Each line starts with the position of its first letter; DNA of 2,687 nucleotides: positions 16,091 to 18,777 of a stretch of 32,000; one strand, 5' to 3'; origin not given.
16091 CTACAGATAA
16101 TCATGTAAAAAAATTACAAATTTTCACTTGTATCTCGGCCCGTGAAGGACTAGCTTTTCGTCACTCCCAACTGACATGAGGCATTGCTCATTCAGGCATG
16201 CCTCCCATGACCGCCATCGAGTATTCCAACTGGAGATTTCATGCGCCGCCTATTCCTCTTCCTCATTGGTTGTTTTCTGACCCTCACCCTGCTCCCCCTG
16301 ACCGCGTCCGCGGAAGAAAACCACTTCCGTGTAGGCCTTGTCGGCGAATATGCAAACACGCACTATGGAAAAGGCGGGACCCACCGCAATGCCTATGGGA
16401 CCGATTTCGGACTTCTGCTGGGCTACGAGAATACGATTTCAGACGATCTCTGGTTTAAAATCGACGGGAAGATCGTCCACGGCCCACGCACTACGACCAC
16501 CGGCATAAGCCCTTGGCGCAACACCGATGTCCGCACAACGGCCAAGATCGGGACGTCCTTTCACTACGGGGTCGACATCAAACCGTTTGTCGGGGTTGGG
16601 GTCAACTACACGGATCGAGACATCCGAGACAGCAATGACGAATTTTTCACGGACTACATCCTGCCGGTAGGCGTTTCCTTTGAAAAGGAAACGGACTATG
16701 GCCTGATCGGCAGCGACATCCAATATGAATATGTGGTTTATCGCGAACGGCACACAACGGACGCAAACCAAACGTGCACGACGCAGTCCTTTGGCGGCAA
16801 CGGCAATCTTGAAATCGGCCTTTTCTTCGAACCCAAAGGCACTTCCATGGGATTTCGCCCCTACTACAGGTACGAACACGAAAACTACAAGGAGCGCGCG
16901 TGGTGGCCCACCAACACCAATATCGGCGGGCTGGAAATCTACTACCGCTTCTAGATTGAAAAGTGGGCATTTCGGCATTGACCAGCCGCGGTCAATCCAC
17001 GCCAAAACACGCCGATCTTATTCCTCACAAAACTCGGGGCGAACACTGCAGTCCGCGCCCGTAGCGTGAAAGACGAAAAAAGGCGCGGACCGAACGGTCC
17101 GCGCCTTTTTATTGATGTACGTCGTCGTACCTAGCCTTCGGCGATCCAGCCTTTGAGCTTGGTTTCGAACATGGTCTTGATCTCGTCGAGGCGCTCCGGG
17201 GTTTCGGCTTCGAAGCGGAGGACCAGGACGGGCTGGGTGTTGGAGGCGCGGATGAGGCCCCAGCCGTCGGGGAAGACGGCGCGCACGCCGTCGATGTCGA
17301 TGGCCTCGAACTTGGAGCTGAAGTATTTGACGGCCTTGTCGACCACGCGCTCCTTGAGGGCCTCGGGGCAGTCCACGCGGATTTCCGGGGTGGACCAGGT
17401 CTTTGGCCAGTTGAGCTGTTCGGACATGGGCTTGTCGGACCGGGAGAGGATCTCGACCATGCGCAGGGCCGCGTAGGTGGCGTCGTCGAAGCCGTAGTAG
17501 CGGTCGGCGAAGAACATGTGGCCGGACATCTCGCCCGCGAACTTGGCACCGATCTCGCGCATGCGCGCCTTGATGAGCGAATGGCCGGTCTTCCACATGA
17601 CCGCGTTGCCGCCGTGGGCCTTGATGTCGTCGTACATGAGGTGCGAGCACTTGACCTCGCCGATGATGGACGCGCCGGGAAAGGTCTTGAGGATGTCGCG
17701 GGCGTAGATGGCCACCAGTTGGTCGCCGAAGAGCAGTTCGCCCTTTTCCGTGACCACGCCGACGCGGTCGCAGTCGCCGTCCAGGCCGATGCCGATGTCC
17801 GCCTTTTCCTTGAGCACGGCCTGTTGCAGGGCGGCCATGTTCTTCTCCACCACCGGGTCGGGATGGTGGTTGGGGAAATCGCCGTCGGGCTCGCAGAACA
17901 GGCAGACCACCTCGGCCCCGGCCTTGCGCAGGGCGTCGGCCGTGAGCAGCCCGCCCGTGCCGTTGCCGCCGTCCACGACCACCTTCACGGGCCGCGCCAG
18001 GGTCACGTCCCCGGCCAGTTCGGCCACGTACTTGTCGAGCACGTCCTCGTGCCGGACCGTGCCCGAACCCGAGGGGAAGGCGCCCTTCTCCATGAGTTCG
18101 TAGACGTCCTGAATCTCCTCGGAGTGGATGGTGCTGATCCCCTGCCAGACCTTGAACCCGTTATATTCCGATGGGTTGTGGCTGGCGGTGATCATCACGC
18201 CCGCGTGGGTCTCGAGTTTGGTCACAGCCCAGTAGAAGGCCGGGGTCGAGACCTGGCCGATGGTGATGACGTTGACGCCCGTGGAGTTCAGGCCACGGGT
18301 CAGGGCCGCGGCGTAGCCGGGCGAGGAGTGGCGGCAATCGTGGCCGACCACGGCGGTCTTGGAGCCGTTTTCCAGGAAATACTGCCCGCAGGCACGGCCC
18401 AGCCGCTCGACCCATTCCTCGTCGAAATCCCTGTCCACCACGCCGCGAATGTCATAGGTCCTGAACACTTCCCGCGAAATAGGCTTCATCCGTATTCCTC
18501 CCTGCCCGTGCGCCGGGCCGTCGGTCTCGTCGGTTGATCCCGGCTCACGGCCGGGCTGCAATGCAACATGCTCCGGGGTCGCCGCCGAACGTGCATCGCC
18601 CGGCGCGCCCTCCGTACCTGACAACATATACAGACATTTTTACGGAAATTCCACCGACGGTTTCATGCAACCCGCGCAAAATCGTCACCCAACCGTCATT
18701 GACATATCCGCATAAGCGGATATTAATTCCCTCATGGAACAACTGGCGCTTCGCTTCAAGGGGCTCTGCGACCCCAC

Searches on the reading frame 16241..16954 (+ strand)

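Call 53: search_protein_families(library=pfam, proteins=[window:16241-16954:+], max_evalue=0.0001)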
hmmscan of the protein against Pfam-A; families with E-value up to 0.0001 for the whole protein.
window:16241-16954:+ (237 aa): 1 family
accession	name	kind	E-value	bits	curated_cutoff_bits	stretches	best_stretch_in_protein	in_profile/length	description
PF13505.12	OMP_b-brl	-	3.9e-09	37.4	28.7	1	12-174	3-161/175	Outer membrane protein beta-barrel domain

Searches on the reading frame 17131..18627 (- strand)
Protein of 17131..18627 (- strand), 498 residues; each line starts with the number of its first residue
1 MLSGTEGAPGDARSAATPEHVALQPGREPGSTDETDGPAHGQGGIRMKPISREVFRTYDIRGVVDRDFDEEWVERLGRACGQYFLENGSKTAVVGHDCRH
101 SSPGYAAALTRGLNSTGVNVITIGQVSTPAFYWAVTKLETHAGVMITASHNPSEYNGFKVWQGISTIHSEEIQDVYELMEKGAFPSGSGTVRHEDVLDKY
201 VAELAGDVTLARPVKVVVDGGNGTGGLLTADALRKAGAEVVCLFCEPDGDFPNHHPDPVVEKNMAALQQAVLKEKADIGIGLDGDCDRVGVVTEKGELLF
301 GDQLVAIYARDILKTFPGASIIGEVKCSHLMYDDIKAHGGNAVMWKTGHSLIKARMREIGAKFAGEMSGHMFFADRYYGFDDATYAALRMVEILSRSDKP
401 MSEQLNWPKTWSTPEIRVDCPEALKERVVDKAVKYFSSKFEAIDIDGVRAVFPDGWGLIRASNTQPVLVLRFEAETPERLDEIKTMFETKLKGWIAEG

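Call 53: search_protein_families(library=pfam, proteins=[window:17131-18627:-], max_evalue=0.0001)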
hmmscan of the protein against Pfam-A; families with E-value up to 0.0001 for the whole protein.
window:17131-18627:- (498 aa): 4 families
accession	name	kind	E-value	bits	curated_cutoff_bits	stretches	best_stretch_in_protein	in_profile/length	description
PF02878.22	PGM_PMM_I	-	2.8e-37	127.9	22.5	1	53-183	2-135/138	Phosphoglucomutase/phosphomannomutase, alpha/beta/alpha domain I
PF02880.22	PGM_PMM_III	-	7.4e-27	94.2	20.7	1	301-405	2-108/115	Phosphoglucomutase/phosphomannomutase, alpha/beta/alpha domain III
PF02879.22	PGM_PMM_II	-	3.1e-26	92.3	29.3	1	199-296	2-103/103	Phosphoglucomutase/phosphomannomutase, alpha/beta/alpha domain II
PF00408.26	PGM_PMM_IV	-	6.1e-14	52.3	23.1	1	415-488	1-66/68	Phosphoglucomutase/phosphomannomutase, C-terminal domain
